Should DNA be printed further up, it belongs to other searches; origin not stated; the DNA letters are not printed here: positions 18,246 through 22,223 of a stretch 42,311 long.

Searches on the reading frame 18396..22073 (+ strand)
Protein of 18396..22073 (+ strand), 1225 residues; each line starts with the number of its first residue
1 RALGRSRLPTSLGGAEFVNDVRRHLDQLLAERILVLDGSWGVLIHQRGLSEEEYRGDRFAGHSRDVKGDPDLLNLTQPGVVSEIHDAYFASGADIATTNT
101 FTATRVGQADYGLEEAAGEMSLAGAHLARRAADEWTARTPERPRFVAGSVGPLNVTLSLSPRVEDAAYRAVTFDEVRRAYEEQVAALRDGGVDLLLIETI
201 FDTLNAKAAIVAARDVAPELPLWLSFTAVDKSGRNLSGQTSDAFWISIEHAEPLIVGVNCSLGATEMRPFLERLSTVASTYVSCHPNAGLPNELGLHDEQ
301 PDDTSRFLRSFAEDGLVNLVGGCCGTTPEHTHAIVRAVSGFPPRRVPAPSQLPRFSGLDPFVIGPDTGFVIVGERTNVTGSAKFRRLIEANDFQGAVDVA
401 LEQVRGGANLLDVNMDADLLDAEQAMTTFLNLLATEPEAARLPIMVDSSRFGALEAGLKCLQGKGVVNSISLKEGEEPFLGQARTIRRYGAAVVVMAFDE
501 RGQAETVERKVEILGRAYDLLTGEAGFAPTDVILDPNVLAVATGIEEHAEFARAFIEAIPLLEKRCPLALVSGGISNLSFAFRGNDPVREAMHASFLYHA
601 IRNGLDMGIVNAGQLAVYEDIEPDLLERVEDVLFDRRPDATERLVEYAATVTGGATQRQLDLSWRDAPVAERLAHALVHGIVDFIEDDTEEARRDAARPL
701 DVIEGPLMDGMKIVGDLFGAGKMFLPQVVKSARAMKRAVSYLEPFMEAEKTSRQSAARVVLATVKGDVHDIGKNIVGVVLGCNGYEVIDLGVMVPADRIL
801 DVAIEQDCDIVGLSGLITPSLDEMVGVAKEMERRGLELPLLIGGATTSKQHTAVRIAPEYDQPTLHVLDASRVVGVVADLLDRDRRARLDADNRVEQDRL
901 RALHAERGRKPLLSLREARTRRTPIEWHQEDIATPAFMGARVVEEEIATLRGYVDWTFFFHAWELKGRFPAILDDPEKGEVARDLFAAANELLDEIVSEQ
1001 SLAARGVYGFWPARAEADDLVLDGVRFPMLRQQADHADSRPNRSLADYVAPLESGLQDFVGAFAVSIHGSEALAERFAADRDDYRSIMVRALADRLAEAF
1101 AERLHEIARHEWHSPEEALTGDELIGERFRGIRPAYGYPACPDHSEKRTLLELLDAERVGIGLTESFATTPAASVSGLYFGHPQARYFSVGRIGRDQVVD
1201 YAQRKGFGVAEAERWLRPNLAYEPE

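Call 10: search_protein_families(library=pfam, proteins=[window:18396-22073:+], max_evalue=0.00001)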
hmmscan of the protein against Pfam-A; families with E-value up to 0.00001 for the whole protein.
window:18396-22073:+ (1225 aa): 5 families
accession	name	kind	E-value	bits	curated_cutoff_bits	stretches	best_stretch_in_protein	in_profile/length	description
PF02965.22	Met_synt_B12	-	4.8e-105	351.3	25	1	947-1206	2-273/273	Vitamin B12 dependent methionine synthase, activation domain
PF02574.22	S-methyl_trans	-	9.7e-85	285.3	22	1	34-338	1-283/283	Homocysteine S-methyltransferase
PF00809.28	Pterin_bind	-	1e-50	173.1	25.5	1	373-611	1-244/244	Pterin binding enzyme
PF02607.22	B12-binding_2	-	1.4e-25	89.7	23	1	669-743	1-74/74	B12 binding domain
PF02310.24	B12-binding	-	1.8e-19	70.2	32.1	1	758-849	2-93/121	B12 binding domain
